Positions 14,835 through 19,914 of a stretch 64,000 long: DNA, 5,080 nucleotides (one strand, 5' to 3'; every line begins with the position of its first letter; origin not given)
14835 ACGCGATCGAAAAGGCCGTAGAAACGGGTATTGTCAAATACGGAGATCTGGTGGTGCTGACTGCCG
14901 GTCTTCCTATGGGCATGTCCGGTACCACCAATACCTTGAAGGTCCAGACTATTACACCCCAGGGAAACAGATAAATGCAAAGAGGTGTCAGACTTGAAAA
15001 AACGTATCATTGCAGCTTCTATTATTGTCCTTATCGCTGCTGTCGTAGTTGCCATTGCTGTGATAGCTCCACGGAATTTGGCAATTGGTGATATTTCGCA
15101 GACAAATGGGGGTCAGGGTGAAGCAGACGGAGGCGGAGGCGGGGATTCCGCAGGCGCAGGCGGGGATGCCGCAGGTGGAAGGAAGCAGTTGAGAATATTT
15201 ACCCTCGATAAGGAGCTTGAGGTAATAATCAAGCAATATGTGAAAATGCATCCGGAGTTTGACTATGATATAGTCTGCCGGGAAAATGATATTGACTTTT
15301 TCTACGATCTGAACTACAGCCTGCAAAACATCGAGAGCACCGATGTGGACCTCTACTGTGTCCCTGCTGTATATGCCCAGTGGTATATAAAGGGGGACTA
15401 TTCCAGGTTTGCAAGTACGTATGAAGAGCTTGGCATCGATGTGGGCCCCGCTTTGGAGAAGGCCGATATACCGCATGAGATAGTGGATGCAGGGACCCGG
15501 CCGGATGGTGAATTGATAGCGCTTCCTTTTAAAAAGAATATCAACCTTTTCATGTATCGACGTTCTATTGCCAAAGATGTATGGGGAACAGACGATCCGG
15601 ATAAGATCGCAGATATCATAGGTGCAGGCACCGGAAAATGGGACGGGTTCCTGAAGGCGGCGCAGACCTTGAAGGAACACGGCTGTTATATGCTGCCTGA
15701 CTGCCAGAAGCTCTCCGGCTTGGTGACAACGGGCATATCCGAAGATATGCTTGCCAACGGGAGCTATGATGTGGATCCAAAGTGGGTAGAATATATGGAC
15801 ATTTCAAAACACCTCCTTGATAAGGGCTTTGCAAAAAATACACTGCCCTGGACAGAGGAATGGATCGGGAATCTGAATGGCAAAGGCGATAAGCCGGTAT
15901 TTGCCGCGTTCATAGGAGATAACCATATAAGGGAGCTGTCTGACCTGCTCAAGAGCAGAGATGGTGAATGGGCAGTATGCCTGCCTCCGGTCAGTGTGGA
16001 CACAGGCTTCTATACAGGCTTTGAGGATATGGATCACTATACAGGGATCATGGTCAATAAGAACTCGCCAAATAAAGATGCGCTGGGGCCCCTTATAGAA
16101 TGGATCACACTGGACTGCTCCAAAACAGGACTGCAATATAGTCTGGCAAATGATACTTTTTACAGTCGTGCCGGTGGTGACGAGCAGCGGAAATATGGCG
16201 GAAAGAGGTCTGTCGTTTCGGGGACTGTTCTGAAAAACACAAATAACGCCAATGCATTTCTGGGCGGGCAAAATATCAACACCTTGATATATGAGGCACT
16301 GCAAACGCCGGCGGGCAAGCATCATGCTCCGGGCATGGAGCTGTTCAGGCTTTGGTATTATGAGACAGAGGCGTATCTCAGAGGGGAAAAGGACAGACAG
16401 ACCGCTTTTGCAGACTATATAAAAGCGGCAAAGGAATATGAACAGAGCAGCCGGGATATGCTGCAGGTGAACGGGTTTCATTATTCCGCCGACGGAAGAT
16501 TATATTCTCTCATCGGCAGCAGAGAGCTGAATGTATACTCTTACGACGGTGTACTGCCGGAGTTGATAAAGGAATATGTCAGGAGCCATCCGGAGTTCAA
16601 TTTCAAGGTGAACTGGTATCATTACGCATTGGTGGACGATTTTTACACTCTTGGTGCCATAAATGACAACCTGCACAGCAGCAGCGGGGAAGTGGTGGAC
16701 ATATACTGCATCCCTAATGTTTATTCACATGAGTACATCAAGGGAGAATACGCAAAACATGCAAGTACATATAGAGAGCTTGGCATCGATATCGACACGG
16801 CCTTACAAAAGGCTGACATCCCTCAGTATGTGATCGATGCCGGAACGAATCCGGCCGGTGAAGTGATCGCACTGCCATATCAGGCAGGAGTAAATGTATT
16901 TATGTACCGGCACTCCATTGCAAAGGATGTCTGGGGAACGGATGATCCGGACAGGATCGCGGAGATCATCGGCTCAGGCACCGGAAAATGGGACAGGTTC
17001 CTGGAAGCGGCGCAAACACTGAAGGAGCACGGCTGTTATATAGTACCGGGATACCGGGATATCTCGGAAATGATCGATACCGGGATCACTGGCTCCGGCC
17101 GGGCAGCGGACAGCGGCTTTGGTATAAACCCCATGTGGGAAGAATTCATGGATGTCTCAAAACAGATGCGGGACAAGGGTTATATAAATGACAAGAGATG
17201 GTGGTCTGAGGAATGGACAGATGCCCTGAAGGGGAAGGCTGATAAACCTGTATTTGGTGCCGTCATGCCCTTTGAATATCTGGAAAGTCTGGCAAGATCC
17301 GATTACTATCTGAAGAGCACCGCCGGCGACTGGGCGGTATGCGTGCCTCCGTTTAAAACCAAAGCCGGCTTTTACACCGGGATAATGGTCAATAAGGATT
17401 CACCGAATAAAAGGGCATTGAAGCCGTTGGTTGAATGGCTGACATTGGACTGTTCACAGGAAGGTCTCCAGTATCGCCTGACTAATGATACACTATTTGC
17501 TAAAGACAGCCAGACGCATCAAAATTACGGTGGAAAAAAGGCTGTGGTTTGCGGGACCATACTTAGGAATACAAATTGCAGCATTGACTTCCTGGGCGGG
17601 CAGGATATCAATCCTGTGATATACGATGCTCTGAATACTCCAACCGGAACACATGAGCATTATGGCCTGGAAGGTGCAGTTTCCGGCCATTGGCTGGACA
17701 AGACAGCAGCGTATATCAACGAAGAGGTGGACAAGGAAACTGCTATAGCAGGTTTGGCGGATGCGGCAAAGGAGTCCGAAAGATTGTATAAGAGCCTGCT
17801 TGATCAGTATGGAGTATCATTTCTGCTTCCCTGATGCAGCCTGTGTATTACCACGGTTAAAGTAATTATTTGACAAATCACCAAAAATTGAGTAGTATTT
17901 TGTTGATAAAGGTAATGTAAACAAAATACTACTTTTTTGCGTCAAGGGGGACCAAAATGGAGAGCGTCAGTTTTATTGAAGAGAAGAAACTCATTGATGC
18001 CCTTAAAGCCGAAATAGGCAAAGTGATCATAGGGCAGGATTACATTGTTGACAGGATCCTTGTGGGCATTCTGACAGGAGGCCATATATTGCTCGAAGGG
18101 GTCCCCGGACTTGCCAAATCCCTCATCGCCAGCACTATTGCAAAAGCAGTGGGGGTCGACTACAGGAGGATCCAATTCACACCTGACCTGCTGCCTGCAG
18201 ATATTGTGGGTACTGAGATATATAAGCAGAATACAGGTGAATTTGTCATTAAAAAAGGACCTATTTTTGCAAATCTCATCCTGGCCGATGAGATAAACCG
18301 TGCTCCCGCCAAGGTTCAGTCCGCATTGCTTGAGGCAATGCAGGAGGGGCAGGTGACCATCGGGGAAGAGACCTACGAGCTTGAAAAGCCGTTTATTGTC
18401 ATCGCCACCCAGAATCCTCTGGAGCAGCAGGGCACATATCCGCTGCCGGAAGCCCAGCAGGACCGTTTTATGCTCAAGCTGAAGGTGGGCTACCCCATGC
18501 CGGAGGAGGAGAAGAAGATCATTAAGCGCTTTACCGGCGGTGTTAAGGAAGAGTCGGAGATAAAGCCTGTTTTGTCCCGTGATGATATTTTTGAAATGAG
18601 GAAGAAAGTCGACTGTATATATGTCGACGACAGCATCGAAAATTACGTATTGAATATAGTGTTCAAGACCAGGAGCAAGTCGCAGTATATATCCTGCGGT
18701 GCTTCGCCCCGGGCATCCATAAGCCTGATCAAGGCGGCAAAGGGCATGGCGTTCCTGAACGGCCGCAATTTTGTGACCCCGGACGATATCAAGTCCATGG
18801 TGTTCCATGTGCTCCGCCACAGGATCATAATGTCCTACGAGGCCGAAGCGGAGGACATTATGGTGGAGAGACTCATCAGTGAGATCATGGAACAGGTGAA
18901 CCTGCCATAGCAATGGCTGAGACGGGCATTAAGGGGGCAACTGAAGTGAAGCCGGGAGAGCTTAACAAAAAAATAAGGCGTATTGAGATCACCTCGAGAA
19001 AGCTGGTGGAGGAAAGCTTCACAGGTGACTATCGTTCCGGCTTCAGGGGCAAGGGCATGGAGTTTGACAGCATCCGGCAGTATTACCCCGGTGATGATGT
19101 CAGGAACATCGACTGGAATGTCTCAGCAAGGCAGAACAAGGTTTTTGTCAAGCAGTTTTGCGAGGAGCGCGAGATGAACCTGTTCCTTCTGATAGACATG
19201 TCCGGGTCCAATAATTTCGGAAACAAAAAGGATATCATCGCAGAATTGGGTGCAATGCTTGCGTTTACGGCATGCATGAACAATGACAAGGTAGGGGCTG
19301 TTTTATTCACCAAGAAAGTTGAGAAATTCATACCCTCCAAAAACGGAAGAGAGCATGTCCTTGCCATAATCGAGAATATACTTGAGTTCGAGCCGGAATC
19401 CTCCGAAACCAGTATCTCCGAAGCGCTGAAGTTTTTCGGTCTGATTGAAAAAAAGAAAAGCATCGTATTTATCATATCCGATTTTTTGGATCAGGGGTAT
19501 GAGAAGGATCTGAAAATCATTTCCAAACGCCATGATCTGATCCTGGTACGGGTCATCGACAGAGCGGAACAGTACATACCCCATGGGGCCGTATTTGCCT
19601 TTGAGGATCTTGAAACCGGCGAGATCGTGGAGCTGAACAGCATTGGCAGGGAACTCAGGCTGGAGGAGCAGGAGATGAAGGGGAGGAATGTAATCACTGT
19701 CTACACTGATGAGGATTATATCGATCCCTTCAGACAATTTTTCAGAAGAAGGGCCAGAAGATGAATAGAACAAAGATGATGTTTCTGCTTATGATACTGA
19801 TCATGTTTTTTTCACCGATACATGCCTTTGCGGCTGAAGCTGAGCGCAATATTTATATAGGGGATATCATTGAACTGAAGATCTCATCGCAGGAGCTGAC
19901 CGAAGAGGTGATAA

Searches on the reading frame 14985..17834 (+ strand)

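Call 51: search_protein_families(library=pfam, proteins=[window:14985-17834:+], max_evalue=0.001)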
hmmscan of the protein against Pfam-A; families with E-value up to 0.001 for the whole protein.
window:14985-17834:+ (949 aa): 2 families
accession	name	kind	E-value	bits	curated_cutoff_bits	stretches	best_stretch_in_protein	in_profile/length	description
PF13416.11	SBP_bac_8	-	2.9e-12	47.4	27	2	602-827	61-251/279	Bacterial extracellular solute-binding protein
PF01547.30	SBP_bac_1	-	1.7e-10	41.8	26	1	606-821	76-302/307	Bacterial extracellular solute-binding protein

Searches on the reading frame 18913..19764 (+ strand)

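Call 51: search_protein_families(library=pfam, proteins=[window:18913-19764:+], max_evalue=0.001)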
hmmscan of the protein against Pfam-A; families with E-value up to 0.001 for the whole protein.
window:18913-19764:+ (283 aa): 2 families
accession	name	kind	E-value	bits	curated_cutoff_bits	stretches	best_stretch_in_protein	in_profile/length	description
PF01882.25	DUF58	-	2.4e-65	220.2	23.4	1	54-251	2-205/216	Protein of unknown function DUF58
PF13519.12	VWA_2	-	5.3e-13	50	27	1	91-191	2-106/107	von Willebrand factor type A domain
